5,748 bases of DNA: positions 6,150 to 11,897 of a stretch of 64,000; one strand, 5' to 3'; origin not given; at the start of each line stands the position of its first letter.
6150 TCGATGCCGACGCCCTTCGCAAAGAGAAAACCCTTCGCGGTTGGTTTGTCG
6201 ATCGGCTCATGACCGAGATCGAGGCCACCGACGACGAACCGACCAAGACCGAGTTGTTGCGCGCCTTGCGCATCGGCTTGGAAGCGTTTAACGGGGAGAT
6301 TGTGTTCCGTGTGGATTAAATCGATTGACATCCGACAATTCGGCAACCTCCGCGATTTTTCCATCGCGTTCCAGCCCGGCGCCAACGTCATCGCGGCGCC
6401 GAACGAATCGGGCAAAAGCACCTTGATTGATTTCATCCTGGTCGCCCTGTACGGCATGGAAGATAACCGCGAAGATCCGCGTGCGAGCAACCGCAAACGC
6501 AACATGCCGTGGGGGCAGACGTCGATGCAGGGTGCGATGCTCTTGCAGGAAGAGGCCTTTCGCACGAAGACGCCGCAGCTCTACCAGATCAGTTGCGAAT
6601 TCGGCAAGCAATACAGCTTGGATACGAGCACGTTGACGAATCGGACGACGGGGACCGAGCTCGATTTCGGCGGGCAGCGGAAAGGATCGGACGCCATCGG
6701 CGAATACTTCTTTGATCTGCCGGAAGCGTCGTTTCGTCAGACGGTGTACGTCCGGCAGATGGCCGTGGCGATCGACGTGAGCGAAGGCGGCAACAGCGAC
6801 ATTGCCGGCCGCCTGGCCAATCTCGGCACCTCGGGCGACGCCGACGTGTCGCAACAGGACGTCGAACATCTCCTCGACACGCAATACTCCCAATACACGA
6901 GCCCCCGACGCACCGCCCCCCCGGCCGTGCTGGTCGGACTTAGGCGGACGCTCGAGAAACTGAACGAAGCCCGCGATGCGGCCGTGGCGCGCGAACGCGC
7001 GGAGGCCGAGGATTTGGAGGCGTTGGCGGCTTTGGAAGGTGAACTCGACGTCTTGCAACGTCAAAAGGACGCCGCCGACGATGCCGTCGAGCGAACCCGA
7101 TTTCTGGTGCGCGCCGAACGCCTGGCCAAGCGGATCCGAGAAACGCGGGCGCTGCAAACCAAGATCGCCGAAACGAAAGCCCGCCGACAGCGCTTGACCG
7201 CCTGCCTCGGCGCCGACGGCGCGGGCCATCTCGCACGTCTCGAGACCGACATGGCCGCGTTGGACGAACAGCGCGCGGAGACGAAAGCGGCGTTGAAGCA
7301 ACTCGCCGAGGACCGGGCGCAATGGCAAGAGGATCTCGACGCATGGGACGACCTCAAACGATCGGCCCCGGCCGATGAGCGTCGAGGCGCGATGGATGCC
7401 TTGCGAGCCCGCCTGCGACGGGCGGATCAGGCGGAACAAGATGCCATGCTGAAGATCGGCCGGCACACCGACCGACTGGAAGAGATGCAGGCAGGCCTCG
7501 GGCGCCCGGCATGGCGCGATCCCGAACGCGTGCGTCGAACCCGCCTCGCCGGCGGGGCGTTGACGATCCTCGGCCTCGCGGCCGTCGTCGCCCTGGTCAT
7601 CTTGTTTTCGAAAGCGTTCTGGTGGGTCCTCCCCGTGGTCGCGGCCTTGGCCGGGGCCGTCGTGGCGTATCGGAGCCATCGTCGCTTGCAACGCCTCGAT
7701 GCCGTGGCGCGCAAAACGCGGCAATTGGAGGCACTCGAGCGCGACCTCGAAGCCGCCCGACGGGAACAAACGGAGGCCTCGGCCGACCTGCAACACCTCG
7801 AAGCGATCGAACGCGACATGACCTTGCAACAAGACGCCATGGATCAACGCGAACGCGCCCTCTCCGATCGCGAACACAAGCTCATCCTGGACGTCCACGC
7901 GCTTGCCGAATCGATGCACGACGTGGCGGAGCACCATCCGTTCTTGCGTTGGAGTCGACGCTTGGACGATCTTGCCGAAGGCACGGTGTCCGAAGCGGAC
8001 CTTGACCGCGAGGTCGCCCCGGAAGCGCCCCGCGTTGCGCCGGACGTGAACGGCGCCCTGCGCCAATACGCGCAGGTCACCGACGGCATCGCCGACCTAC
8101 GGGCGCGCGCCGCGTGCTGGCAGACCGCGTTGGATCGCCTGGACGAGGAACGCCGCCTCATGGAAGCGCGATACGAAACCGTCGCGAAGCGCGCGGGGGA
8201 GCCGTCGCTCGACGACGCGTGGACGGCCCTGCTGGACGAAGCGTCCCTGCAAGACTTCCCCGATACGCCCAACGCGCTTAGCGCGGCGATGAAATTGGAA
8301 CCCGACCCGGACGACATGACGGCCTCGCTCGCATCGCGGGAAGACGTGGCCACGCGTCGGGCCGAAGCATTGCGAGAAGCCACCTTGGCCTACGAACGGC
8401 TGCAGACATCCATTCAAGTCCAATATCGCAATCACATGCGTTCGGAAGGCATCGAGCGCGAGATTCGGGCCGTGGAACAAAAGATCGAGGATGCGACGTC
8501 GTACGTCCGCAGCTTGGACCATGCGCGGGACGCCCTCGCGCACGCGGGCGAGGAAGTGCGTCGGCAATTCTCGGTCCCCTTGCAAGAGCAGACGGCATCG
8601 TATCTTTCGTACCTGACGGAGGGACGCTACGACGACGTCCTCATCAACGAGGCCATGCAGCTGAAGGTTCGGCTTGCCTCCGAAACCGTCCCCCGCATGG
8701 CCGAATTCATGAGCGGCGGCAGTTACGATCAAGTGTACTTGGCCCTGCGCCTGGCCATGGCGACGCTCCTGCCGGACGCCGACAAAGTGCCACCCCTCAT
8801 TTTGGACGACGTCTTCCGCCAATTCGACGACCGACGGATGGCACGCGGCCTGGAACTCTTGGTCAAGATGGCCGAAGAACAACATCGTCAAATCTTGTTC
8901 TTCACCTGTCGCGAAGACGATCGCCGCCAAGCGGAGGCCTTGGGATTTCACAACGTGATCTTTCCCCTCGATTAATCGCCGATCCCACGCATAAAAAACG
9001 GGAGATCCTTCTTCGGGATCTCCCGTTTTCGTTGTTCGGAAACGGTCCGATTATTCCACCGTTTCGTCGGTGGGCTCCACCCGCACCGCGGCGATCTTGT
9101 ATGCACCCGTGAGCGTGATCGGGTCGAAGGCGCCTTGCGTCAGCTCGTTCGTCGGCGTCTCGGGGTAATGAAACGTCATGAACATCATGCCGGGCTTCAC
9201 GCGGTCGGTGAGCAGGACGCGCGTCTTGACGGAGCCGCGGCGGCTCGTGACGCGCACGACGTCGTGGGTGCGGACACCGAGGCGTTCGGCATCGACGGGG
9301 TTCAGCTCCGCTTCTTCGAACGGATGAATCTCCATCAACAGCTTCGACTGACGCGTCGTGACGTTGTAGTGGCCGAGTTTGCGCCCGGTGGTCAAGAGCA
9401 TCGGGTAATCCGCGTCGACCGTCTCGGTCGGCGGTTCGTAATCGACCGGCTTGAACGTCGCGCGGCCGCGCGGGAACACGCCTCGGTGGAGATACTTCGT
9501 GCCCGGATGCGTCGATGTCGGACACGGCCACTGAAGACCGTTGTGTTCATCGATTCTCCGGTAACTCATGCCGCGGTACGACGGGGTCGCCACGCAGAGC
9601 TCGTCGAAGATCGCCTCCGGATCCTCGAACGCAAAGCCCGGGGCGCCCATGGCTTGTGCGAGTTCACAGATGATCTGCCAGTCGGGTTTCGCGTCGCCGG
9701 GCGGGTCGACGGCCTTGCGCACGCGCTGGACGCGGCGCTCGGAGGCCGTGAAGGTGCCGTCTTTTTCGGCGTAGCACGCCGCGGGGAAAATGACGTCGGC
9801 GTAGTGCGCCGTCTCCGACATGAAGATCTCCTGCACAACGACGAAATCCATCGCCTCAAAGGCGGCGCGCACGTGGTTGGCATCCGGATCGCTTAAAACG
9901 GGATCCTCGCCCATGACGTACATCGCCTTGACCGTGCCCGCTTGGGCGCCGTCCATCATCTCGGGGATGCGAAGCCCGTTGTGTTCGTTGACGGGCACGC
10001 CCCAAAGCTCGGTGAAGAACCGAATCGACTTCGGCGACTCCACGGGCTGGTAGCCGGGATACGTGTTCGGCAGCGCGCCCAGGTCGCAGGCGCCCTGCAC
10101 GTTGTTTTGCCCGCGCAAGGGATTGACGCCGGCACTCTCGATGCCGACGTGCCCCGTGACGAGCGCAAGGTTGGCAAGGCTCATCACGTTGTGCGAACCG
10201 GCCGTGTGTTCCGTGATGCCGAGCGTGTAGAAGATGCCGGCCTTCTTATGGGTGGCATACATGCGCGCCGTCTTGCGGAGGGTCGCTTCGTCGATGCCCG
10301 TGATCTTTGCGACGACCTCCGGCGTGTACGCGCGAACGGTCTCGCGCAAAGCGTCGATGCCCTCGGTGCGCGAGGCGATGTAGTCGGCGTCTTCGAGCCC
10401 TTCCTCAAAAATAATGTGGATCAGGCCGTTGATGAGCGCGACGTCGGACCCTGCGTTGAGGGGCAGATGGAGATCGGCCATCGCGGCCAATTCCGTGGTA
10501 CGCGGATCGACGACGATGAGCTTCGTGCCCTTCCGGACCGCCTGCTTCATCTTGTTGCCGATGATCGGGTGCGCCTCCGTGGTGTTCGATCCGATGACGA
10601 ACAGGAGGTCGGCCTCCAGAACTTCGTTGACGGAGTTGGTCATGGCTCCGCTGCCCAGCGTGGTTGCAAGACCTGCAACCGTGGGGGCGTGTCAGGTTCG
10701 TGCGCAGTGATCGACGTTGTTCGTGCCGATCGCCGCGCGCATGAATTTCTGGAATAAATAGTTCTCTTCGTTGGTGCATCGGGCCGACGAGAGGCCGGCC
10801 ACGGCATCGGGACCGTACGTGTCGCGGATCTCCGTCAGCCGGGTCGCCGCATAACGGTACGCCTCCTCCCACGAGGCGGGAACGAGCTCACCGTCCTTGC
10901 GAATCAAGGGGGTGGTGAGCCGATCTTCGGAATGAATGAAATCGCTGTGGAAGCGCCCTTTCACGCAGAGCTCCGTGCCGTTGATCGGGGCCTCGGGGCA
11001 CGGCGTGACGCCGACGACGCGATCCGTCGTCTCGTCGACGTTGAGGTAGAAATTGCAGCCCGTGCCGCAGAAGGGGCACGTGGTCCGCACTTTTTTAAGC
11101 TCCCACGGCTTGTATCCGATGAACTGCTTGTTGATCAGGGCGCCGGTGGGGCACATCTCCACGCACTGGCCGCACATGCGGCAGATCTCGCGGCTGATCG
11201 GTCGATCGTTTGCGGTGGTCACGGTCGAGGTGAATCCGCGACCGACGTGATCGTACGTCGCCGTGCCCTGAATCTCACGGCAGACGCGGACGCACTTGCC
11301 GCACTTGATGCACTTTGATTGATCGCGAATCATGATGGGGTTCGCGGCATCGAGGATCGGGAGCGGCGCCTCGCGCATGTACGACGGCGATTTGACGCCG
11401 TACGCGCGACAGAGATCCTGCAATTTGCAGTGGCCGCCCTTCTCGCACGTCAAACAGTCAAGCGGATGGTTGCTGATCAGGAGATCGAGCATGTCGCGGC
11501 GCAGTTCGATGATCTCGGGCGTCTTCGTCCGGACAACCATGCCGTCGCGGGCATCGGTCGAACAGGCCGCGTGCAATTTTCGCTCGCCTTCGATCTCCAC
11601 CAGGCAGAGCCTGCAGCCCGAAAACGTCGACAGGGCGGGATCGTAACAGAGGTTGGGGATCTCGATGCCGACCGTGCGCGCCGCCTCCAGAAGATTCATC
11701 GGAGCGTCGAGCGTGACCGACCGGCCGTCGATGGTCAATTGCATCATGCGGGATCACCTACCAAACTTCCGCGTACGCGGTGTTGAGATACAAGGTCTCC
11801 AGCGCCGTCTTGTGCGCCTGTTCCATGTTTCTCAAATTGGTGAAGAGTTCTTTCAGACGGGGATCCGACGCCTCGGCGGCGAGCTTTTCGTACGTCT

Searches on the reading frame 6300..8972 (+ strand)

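Call 44: search_protein_families(library=pfam, max_evalue=0.00001, proteins=[window:6300-8972:+])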
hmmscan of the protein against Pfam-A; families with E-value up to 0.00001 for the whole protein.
window:6300-8972:+ (891 aa): 3 families
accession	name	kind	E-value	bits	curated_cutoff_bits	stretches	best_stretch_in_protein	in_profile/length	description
PF13476.12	AAA_23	-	9.5e-13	49.7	27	1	9-281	2-155/201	AAA domain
PF02463.25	SMC_N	-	1.1e-10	41.8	40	0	661-880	135-207/220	RecF/RecN/SMC N terminal domain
PF13514.12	AAA_27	-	5.8e-06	26.5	22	1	6-59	3-59/206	AAA domain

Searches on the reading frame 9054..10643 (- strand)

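Call 44: search_protein_families(library=pfam, max_evalue=0.00001, proteins=[window:9054-10643:-])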
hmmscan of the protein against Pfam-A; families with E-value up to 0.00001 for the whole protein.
window:9054-10643:- (530 aa): 2 families
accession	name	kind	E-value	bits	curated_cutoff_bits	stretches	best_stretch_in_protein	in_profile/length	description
PF00384.28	Molybdopterin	-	4e-62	210.7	24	1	1-330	98-352/353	Molybdopterin oxidoreductase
PF01568.27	Molydop_binding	-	5.1e-27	94.5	26.8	1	416-518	2-109/110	Molydopterin dinucleotide binding domain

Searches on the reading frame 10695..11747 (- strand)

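Call 44: search_protein_families(library=pfam, max_evalue=0.00001, proteins=[window:10695-11747:-])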
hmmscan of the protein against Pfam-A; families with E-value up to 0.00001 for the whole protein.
window:10695-11747:- (351 aa): 8 families
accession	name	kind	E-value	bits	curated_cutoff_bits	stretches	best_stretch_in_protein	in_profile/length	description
PF10588.14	NADH-G_4Fe-4S_3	-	6.8e-18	64.4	27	1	83-120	1-38/40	NADH-ubiquinone oxidoreductase-G iron-sulfur binding region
PF13510.11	Fer2_4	-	7.4e-18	64.8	22.8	1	2-76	4-81/82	2Fe-2S iron-sulfur cluster binding domain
PF00384.28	Molybdopterin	-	3.2e-16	59.8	24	1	276-350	1-80/353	Molybdopterin oxidoreductase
PF04879.21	Molybdop_Fe4S4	-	1.3e-14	54.3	22.7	1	218-272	2-54/55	Molybdopterin oxidoreductase Fe4S4 domain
PF22117.2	Fer4_Nqo3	-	3.8e-10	40.3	27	1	138-204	3-66/67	NADH-quinone oxidoreductase subunit 3, ferredoxin-like domain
PF00037.32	Fer4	-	7.5e-09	35.5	21.1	1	184-204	3-23/24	4Fe-4S binding domain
PF12838.12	Fer4_7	-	3e-08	34.4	27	1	145-203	1-52/52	4Fe-4S dicluster domain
PF12837.12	Fer4_6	-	5.8e-06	26.5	25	0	141-157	4-20/24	4Fe-4S binding domain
